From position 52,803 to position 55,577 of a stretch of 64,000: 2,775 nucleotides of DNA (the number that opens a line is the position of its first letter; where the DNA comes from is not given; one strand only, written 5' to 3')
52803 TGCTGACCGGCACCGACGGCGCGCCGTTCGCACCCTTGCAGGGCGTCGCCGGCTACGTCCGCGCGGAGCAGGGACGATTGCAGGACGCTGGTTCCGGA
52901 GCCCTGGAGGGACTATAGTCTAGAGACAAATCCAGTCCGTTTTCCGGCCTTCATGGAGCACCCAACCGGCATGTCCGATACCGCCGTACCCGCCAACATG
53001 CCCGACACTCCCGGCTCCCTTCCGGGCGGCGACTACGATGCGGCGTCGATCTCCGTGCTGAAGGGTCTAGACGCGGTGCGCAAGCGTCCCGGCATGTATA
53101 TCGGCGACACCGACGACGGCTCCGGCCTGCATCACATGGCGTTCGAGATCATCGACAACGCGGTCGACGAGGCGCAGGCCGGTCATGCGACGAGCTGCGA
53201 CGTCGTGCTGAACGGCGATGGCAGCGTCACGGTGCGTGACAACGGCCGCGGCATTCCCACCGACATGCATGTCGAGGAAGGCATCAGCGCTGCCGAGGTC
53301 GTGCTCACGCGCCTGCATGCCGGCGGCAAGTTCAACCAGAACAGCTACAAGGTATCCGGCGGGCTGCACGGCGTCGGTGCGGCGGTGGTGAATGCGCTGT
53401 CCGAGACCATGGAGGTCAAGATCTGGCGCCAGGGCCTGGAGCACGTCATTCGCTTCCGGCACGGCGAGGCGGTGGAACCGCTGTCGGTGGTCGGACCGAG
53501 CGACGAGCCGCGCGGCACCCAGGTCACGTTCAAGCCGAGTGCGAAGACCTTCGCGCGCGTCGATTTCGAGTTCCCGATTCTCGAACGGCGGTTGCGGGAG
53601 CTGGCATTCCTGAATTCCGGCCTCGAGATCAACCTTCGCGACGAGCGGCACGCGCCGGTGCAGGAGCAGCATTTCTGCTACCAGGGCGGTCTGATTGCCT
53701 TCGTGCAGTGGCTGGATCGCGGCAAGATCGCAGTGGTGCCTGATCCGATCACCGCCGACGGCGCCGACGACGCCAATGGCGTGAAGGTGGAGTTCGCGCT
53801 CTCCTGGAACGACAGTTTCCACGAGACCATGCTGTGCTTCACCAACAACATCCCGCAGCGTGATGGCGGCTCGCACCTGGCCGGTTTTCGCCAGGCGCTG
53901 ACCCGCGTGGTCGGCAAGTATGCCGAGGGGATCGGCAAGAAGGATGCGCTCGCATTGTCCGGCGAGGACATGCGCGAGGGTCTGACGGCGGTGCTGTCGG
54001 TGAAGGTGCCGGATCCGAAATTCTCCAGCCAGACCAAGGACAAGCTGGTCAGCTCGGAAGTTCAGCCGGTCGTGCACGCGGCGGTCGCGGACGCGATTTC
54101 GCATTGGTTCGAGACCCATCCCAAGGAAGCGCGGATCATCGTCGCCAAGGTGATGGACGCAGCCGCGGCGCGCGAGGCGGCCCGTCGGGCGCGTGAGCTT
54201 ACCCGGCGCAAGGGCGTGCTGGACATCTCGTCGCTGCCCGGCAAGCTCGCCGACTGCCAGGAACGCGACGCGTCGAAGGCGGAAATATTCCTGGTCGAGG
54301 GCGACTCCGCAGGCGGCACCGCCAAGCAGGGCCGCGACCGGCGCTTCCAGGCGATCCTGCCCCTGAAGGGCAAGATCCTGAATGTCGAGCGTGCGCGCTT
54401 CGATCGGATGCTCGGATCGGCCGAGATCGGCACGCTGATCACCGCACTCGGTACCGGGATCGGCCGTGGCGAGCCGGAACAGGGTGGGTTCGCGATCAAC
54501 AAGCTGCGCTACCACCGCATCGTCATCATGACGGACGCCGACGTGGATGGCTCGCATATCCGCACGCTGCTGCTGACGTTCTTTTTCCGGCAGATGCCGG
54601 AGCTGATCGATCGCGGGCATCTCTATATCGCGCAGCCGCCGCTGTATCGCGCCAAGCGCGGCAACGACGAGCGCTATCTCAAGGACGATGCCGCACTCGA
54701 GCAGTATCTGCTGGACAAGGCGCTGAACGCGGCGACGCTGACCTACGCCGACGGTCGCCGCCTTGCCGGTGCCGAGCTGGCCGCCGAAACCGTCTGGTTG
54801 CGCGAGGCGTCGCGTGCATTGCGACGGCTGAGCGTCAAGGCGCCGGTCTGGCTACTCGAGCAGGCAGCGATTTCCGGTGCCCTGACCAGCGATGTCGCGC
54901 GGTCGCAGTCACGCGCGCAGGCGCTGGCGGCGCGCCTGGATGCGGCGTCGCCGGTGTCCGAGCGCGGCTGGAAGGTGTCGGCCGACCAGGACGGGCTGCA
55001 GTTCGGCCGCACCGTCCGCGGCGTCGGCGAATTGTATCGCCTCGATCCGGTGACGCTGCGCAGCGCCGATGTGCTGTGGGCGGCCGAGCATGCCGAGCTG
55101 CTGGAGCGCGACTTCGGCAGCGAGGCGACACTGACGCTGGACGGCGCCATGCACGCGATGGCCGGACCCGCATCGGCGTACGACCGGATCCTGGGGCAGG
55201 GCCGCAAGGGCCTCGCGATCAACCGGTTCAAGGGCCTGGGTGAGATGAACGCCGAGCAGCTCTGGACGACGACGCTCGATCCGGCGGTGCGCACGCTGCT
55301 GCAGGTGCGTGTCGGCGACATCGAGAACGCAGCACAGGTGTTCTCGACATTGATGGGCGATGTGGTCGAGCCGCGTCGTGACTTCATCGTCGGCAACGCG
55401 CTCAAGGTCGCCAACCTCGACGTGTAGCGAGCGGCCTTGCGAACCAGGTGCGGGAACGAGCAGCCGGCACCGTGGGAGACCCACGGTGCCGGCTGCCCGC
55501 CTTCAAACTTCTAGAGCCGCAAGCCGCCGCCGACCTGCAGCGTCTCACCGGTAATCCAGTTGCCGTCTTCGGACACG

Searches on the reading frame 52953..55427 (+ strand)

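Call 65: search_protein_families(library=pfam, proteins=[window:52953-55427:+], max_evalue=0.0001)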
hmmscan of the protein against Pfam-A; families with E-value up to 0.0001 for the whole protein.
window:52953-55427:+ (824 aa): 5 families
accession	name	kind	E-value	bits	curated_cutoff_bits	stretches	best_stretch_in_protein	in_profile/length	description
PF00204.31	DNA_gyraseB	-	1.4e-50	171.6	27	1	246-415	1-172/173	DNA gyrase B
PF00986.26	DNA_gyraseB_C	-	2.1e-26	92.3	29.8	1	752-812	2-62/63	DNA gyrase B subunit, carboxyl terminus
PF02518.31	HATPase_c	-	2e-19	70.5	26.4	1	55-196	2-108/111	Histidine kinase-, DNA gyrase B-, and HSP90-like ATPase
PF01751.28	Toprim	-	4.1e-18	65.8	23.1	1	444-561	1-95/96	Toprim domain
PF21249.2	GyrB_hook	-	8.9e-08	32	23.7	1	563-590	1-28/29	GyrB, hook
